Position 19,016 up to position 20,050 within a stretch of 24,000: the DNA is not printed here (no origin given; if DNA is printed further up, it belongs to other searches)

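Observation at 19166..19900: Stand-alone flavodiiron-core protein with an altered metal-ligand motif: candidate O2/NO/Fe(II) sensor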

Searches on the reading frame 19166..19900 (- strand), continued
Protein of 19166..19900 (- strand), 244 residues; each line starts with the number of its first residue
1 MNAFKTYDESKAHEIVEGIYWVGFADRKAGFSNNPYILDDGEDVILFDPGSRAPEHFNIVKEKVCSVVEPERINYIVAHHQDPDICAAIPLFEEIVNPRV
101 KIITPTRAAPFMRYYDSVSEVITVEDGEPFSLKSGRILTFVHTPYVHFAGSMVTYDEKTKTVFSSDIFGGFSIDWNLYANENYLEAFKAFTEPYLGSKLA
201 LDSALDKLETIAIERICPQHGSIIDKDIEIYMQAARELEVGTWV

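Call 24: find_encoding_contigs(protein=P0030, flank=10000, max_places=2)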
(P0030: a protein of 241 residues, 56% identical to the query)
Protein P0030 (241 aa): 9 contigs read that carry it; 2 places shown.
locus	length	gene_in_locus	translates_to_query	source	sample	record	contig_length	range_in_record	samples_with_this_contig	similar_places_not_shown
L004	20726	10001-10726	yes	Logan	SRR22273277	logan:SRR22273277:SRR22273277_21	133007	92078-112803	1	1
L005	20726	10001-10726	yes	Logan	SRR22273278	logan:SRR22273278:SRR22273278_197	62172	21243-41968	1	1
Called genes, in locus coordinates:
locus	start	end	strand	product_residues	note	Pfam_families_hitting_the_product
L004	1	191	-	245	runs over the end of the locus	-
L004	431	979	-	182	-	-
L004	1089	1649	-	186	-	-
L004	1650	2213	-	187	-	PF00025:Arf, PF00071:Ras, PF01926:MMR_HSR1 (weak), PF08477:Roc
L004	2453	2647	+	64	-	-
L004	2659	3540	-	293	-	-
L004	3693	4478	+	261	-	-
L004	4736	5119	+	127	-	PF04471:Mrr_cat, PF22722:NA-iREase1 (weak)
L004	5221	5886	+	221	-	PF00857:Isochorismatase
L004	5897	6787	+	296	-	PF01134:GIDA (faint), PF03486:HI0933_like (faint), PF07992:Pyr_redox_2, PF13434:Lys_Orn_oxgnase (faint), PF13738:Pyr_redox_3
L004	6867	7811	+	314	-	-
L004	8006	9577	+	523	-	-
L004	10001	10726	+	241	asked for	PF19583:ODP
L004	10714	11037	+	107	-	-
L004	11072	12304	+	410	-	-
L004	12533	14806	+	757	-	PF00009:GTP_EFTU, PF03144:GTP_EFTU_D2, PF22042:EF-G_D2, PF14492:EFG_III, PF00679:EFG_C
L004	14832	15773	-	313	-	PF13855:LRR_8 (faint), PF14580:LRR_9 (faint), PF24048:LRR_NXF1-5 (faint), PF12799:LRR_4 (weak)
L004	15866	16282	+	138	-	PF01894:YjbQ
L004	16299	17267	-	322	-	-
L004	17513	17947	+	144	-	-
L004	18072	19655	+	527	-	PF23286:LRR_13 (faint), PF00560:LRR_1 (faint), PF23598:LRR_14, PF13855:LRR_8 (weak), PF23598:LRR_14, PF12799:LRR_4 (weak), PF13855:LRR_8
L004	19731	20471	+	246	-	PF00149:Metallophos, PF12850:Metallophos_2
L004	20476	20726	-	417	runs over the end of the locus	PF05167:DUF711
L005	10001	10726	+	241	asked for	PF19583:ODP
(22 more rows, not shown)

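Call 32: find_related_loci(query=A2, collection=genome_contigs, flank=8000)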
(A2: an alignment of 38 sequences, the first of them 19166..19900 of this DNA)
Query A2 (244 aa) in genome_contigs; peptide patterns used: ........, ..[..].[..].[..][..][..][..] (x = any residue, [..] = any of these).
260 stretches matched a pattern; 207 encode a relative of the query (tblastn E <= 1e-3); the best 80 are kept; 79 distinct loci.
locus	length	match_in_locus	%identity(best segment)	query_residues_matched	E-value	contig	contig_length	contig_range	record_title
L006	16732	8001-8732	93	1-244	8e-156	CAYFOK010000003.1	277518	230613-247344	MAG TPA_asm: uncultured Candidatus Scalindua sp. isolate ERP019367_co2_59 genome assembly, contig: NODE_34_length_277518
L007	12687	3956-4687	90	1-244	1e-153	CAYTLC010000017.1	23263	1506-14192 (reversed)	MAG TPA_asm: uncultured Candidatus Scalindua sp. isolate binchicken_co65_322 genome assembly, contig: NODE_9026_length_2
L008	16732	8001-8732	91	1-244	3e-153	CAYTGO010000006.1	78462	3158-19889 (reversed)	MAG TPA_asm: uncultured Candidatus Scalindua sp. isolate SRP167671_co2_43 genome assembly, contig: NODE_372_length_78462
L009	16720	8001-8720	80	5-244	3e-136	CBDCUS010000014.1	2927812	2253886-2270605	MAG: Candidatus Scalinduaceae bacterium isolate 06c2e644-e4ca-4b95-b966-bf5aaa188cb2 genome assembly, contig: contig_14,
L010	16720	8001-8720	80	5-244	1e-134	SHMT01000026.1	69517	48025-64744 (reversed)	MAG: Candidatus Scalindua sp. SCAELEC01 386, whole genome shotgun sequence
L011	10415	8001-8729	63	6-244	2e-102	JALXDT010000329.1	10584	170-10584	MAG: Candidatus Aminicenantes bacterium isolate T2_metabat2_scaf2bin.326 T2_NODE_8135_length_10584_cov_2.717797, whole g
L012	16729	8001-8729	63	6-244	2e-101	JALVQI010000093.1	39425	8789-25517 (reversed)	MAG: Candidatus Aminicenantes bacterium isolate A3_metabat2_scaf2bin.042 A3_NODE_237_length_39425_cov_11.573719, whole g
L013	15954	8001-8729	63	6-244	2e-101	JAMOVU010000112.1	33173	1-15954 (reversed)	MAG: Candidatus Aminicenantes bacterium isolate PIR-30_metabat2_scaf2bin.063 PIR-30_scaffold_410_c1, whole genome shotgu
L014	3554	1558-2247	63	17-244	2e-99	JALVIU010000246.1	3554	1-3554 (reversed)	MAG: Candidatus Atribacteria bacterium isolate A1_metabat1_scaf2bin.155 A1_NODE_37926_length_3554_cov_6.206303, whole ge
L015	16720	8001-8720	59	7-244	5e-93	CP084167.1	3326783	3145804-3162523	MAG: Candidatus Heimdallarchaeum endolithica isolate PR6 chromosome, complete genome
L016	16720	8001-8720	59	7-244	7e-92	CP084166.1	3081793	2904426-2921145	MAG: Candidatus Heimdallarchaeum aukensis isolate PM71 chromosome, complete genome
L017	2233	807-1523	58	8-244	4e-93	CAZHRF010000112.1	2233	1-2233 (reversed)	MAG TPA_asm: uncultured archaeon isolate SRP141376_co2_229 genome assembly, contig: NODE_71093_length_2233_cov_184.79384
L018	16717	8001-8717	56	8-244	4e-88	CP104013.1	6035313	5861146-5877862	Candidatus Lokiarchaeum ossiferum isolate Loki-B35 chromosome, complete genome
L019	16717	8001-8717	54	8-244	3e-86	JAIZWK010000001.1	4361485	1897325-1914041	MAG: Candidatus Harpocratesius repetitus isolate FW102 FWG169_LokiFW102v12_contig001_4361485bp, whole genome shotgun seq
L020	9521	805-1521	53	8-244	5e-85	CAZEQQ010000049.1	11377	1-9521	MAG TPA_asm: uncultured archaeon isolate SRP241326_co1_80 genome assembly, contig: NODE_7664_length_11377_cov_4.022699,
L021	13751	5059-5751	53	17-244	4e-82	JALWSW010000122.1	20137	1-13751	MAG: Campylobacterales bacterium isolate M2_metabat2_scaf2bin.112 M2_NODE_2666_length_20137_cov_4.186057, whole genome s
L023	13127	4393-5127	51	1-243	1e-81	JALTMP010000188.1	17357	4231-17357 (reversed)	MAG: Candidatus Heimdallarchaeota archaeon isolate S139_metabat2_scaf2bin.022 S139_NODE_2688_length_17357_cov_3.310389,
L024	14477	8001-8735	50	1-243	4e-80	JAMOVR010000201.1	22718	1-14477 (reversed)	MAG: Candidatus Heimdallarchaeota archaeon isolate PIR-30_metabat2_scaf2bin.046 PIR-30_scaffold_372_c2, whole genome sho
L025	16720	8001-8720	52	9-244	6e-80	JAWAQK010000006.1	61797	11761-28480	MAG: Candidatus Thorarchaeota archaeon isolate SZTDM-2_201709_bins_98 SZTDM-2_201709_bins_98_scaffold_6, whole genome sh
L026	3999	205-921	53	8-243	1e-79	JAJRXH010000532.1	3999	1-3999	MAG: archaeon isolate Dive96_bin3.136 k141_3750462, whole genome shotgun sequence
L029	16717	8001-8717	50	9-244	8e-78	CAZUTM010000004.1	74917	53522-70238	MAG TPA_asm: uncultured archaeon isolate SRP278314_co2_361 genome assembly, contig: NODE_582_length_74917_cov_5.925209,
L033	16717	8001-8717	51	8-243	8e-76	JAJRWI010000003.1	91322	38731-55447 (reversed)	MAG: archaeon isolate Dive96_bin2.169 k141_275927, whole genome shotgun sequence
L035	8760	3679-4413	49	2-243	3e-75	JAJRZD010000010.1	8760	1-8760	MAG: archaeon isolate Dive96_bin4.146 k141_429084, whole genome shotgun sequence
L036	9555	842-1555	47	4-241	3e-75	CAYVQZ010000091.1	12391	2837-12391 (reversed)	MAG TPA_asm: uncultured bacterium isolate binchicken_co17_451 genome assembly, contig: NODE_11408_length_12391_cov_28.21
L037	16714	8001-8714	52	8-243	2e-74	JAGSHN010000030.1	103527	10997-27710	MAG: Candidatus Thorarchaeota archaeon isolate A361 k151_695204, whole genome shotgun sequence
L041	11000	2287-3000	47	4-241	9e-74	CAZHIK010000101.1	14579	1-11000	MAG TPA_asm: uncultured Enterobacterales bacterium isolate SRP167671_co1_110 genome assembly, contig: NODE_4824_length_1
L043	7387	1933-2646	48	1-241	1e-73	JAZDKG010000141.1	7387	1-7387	MAG: Planctomycetota bacterium isolate MEGAHIT-group-0.522 k141_397939, whole genome shotgun sequence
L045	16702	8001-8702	47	8-241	5e-73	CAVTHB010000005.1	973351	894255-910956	MAG: uncultured Nitrospira sp. isolate MFD05942.bin.3.267 genome assembly, contig: contig_8952, whole genome shotgun seq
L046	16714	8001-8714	45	4-241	2e-72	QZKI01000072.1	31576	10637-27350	MAG: Candidatus Abyssobacteria bacterium SURF_17 Ga0104751_1002137, whole genome shotgun sequence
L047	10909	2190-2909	46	5-244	2e-72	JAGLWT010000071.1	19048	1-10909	MAG: bacterium isolate RS_12_30 ZL285.bin.30.fa_71, whole genome shotgun sequence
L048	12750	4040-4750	51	8-241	2e-72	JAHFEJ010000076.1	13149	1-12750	MAG: Nitrospinales bacterium isolate nzgw266 NODE_1381_length_13150_cov_4.024254, whole genome shotgun sequence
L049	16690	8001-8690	50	14-244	8e-72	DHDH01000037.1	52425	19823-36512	MAG TPA_asm: Firmicutes bacterium UBA4881 UBA4881_contig_4025, whole genome shotgun sequence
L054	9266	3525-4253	45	7-244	3e-71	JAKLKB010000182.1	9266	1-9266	MAG: Myxococcota bacterium isolate MAG.451 MAG.451-scaffold_3631, whole genome shotgun sequence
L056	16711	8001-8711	47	8-244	6e-70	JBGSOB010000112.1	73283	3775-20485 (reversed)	MAG: Treponematales bacterium isolate JTS-AC27 k141_4321419, whole genome shotgun sequence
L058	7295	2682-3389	48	8-241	1e-69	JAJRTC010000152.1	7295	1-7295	MAG: Nitrospirae bacterium isolate Dive96_bin1.228 k141_3031268, whole genome shotgun sequence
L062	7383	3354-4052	48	14-244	6e-69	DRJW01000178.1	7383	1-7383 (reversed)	MAG TPA_asm: Nitrospirae bacterium isolate HyVt-426 HyVt-426_k95_154897, whole genome shotgun sequence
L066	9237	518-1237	48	5-241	3e-68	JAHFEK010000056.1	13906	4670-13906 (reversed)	MAG: Nitrospinales bacterium isolate nzgw267 NODE_9289_length_13907_cov_4.241622, whole genome shotgun sequence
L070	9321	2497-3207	49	8-241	7e-68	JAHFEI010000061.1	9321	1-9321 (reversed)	MAG: Nitrospinales bacterium isolate nzgw265 NODE_19590_length_9322_cov_2.519074, whole genome shotgun sequence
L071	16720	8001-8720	48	5-241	2e-67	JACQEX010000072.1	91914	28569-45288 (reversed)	MAG: Nitrospinota bacterium isolate NC_groundwater_1032_Pr1_S-0.65um_54_26 Montesol18_Sp65_coassembly_scaffold_677670, w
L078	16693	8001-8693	45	11-239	2e-65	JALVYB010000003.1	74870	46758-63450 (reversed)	MAG: candidate division WOR-3 bacterium isolate M10_metabat2_scaf2bin.168 M10_NODE_106_length_74870_cov_5.807995, whole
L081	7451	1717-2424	42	6-241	5e-64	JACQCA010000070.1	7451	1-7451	MAG: Nitrospirae bacterium isolate NC_groundwater_956_Pr1_S-0.2um_57_83 Montesol18-Sp2_coassembly_scaffold_867679, whole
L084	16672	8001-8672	42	5-228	3e-60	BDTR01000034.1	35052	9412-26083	Bacterium BMS3Bbin08 DNA, contig: NODE_23, whole genome shotgun sequence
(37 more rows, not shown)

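Call 38: predict_structure(alignment_id=A2)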
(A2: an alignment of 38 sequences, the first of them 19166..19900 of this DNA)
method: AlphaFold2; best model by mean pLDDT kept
length: 244 residues; sequences in the alignment: 38
mean_pLDDT: 94.1   pTM: 0.92
mean pLDDT of the five models: 94.1, 94.0, 93.8, 92.4, 92.4
residues with pLDDT >= 90: 219; 70-90: 20; 50-70: 1; < 50: 4
segments of 3 or more residues with pLDDT < 50: 1-4
pLDDT, mean of each block of 10 residues (from residue 1): 63 98 89 95 97 96 98 98 94 94 96 94 97 98 94 98 95 91 95 94 97 97 97 97 85
secondary structure, 60 per line:
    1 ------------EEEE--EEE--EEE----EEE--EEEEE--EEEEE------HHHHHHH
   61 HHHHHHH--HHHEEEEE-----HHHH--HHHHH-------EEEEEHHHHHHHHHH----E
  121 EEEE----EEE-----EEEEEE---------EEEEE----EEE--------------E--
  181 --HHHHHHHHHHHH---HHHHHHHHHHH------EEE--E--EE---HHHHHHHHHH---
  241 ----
elements in order: E13-16 E19-21 E24-26 E31-33 E36-40 E43-47 H54-67 E73-77 H83-86 H89-93 E101-105 H106-115 E120-124 E129-131 E137-142 E152-156 E161-163 H183-194 H198-208 E215-217 H228-237

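Call 43: fold_search(model_id=the predicted structure, library=pdb)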
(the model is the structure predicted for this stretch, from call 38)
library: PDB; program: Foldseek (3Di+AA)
matches with E <= 10: 1015; with E <= 0.001: 705
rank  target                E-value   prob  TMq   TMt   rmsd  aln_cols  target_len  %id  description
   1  1e5d_A                1.4e-20  1.00  0.84  0.52   2.2       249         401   25  RUBREDOXIN OXYGEN:OXIDOREDUCTASE (ROO) FROM ANAEROBE DESULFOVIBRIO GIGAS (released 2000-11-17)
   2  6qrq_B                4.7e-20  1.00  0.81  0.79   2.5       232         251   26  Apo conformation of chemotaxis sensor ODP (released 2019-06-19)
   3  6qrq_C                1.1e-19  1.00  0.82  0.81   4.0       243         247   26  Apo conformation of chemotaxis sensor ODP (released 2019-06-19)
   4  2q9u_A                1.4e-19  1.00  0.83  0.51   2.8       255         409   21  Crystal structure of the flavodiiron protein from Giardia intestinalis (released 2007-12-11)
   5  6qwo_A                2.0e-19  1.00  0.82  0.79   2.8       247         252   24  Zinc-reconstituted ODP from T. maritima (released 2019-06-19)
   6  6qwo_B                2.5e-19  1.00  0.82  0.79   2.8       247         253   24  Zinc-reconstituted ODP from T. maritima (released 2019-06-19)
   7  2q9u_B                3.4e-19  1.00  0.83  0.51   2.7       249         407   22  Crystal structure of the flavodiiron protein from Giardia intestinalis (released 2007-12-11)
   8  5v8s_A                3.9e-19  1.00  0.82  0.51   2.2       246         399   24  Flavo di-iron protein H90D mutant from Thermotoga maritima (released 2017-04-19)
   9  4dil_A                3.9e-19  1.00  0.80  0.51   2.5       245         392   24  Flavo Di-iron protein H90N mutant from Thermotoga maritima (released 2012-10-17)
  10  6qrq_D                3.9e-19  1.00  0.79  0.78   2.5       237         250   26  Apo conformation of chemotaxis sensor ODP (released 2019-06-19)
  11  5v8s_B                4.4e-19  1.00  0.81  0.51   2.2       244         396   24  Flavo di-iron protein H90D mutant from Thermotoga maritima (released 2017-04-19)
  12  6qrq_A                5.0e-19  1.00  0.80  0.80   2.9       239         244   25  Apo conformation of chemotaxis sensor ODP (released 2019-06-19)
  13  4dik_A                7.3e-19  1.00  0.81  0.51   2.2       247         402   24  Flavo Di-iron protein H90A mutant from Thermotoga maritima (released 2012-10-17)
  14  4dil_B                7.8e-19  1.00  0.83  0.52   2.0       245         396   24  Flavo Di-iron protein H90N mutant from Thermotoga maritima (released 2012-10-17)
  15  1vme_B                7.8e-19  1.00  0.82  0.51   2.0       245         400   24  Crystal structure of Flavoprotein (TM0755) from Thermotoga maritima at 1.80 A resolution (released 2004-09-28)
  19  6r9n_B                4.2e-18  1.00  0.80  0.83   3.2       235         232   22  Peroxy diiron species of chemotaxis sensor ODP (released 2019-06-19)
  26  6r9n_A                4.0e-17  1.00  0.78  0.82   2.6       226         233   23  Peroxy diiron species of chemotaxis sensor ODP (released 2019-06-19)
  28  6qnm_B                4.8e-17  1.00  0.76  0.79   3.3       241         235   22  Apo state of chemotaxis sensor ODP from T. denticola (released 2019-06-19)
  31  6qnm_A                6.6e-17  1.00  0.81  0.81   3.0       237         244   23  Apo state of chemotaxis sensor ODP from T. denticola (released 2019-06-19)
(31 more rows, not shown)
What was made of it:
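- On ODP family (Pfam PF19583): 244 aa. The model has pLDDT 94 and TM about 0.8 to 6qrq, 6qwo, 6qnm and 6r9n over their full length (calls 38, 43).
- Closest known: Flavodiiron proteins. Same: The MBL-like di-iron core superposes at TM 0.80-0.84 (call 43).
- Checked: Foldseek with the pLDDT-94 model gives ROO 1e5d at E 1e-20 and TM 0.84 (calls 38, 43).
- The model has pLDDT 94 and TM about 0.8 to ODP and FDP cores (calls 38, 43). A Zn-reconstituted T. maritima ODP structure exists (6qwo, call 43).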

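Call 52: search_protein_families(library=pfam, proteins=[L036:842-2464:+, L046:8001-9632:+, L041:2074-3945:+, L045:7905-9041:+, L043:1651-2664:+, L078:7953-9701:+, L056:7959-9623:+, L084:8750-9025:+, L081:1708-2775:+, L047:2172-3830:+], max_evalue=0.001)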
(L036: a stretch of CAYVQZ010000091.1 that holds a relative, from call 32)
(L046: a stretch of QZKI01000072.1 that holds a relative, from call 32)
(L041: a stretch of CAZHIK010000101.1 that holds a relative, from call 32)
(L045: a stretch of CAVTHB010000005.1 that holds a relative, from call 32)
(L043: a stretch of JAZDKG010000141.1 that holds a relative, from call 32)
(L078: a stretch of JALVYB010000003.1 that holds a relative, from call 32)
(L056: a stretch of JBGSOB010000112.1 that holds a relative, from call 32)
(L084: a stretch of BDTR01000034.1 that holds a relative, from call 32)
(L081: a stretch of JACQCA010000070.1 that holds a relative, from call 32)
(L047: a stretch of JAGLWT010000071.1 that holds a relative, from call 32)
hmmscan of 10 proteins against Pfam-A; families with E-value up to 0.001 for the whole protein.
L036:842-2464:+ (540 aa): 3 families
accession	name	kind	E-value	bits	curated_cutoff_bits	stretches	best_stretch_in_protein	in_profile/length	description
PF19583.5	ODP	-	2.2e-50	171.6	27.2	1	29-218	2-194/194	ODP family beta lactamase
PF00211.25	Guanylate_cyc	-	3.6e-17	63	21.9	1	367-515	7-164/183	Adenylate and Guanylate cyclase catalytic domain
PF00753.33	Lactamase_B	-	1.8e-08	35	22.7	1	28-217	4-196/196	Metallo-beta-lactamase superfamily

L046:8001-9632:+ (543 aa): 3 families
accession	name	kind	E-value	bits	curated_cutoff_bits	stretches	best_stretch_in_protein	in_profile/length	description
PF19583.5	ODP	-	3e-49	168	27.2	1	29-218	2-194/194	ODP family beta lactamase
PF00211.25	Guanylate_cyc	-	2.6e-16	60.2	21.9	1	367-509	7-157/183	Adenylate and Guanylate cyclase catalytic domain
PF00753.33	Lactamase_B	-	2.1e-08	34.8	22.7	1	28-217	4-196/196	Metallo-beta-lactamase superfamily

L041:2074-3945:+ (623 aa): 3 families
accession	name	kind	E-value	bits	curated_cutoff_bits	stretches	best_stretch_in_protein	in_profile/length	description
PF19583.5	ODP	-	1.9e-47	162.1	27.2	1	100-289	2-194/194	ODP family beta lactamase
PF00753.33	Lactamase_B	-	2.8e-08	34.4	22.7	1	99-288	4-196/196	Metallo-beta-lactamase superfamily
PF00211.25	Guanylate_cyc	-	3.8e-08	33.6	21.9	1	437-578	6-156/183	Adenylate and Guanylate cyclase catalytic domain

L045:7905-9041:+ (378 aa): 2 families
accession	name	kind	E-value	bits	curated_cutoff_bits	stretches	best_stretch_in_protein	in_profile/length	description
PF19583.5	ODP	-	8.5e-49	166.5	27.2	1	57-246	2-194/194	ODP family beta lactamase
PF00753.33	Lactamase_B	-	2.7e-05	24.6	22.7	1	56-245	4-196/196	Metallo-beta-lactamase superfamily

L043:1651-2664:+ (337 aa): 2 families
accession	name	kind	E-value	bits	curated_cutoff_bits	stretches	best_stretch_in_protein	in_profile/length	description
PF19583.5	ODP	-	5.3e-49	167.2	27.2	1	126-312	2-194/194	ODP family beta lactamase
PF00753.33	Lactamase_B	-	1.1e-12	48.7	22.7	1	125-311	4-196/196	Metallo-beta-lactamase superfamily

L078:7953-9701:+ (582 aa): 2 families
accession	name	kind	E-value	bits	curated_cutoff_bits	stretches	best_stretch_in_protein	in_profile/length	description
PF19583.5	ODP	-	2.4e-46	158.5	27.2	1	38-229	2-194/194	ODP family beta lactamase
PF00753.33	Lactamase_B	-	3.4e-15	56.9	22.7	1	37-228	4-196/196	Metallo-beta-lactamase superfamily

L056:7959-9623:+ (554 aa): 3 families
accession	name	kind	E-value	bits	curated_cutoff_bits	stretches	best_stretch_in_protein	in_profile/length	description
PF19583.5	ODP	-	3.2e-44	151.6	27.2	1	39-228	2-194/194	ODP family beta lactamase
PF00211.25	Guanylate_cyc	-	1e-10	41.9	21.9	1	379-517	9-156/183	Adenylate and Guanylate cyclase catalytic domain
PF00753.33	Lactamase_B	-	2.8e-07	31.1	22.7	1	38-227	4-196/196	Metallo-beta-lactamase superfamily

L084:8750-9025:+ (91 aa): 0 families

L081:1708-2775:+ (355 aa): 2 families
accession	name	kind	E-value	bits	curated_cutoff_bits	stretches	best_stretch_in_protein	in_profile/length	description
PF19583.5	ODP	-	3.9e-58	197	27.2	1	29-219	1-194/194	ODP family beta lactamase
PF00753.33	Lactamase_B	-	4.2e-14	53.4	22.7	1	28-218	3-196/196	Metallo-beta-lactamase superfamily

L047:2172-3830:+ (552 aa): 3 families
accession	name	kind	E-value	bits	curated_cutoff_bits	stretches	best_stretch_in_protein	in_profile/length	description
PF19583.5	ODP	-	1.3e-49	169.1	27.2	1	34-223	2-194/194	ODP family beta lactamase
PF00211.25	Guanylate_cyc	-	1.1e-14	54.9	21.9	1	371-518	6-162/183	Adenylate and Guanylate cyclase catalytic domain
PF00753.33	Lactamase_B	-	1.3e-05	25.7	22.7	1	33-222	4-196/196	Metallo-beta-lactamase superfamily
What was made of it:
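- Closest known: ODP-nucleotide cyclase fusion proteins, a sister clade found here. Same: The ODP domain is 42-48% identical to the window protein (call 32), with PF19583 E-values around 1e-50 (call 52).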
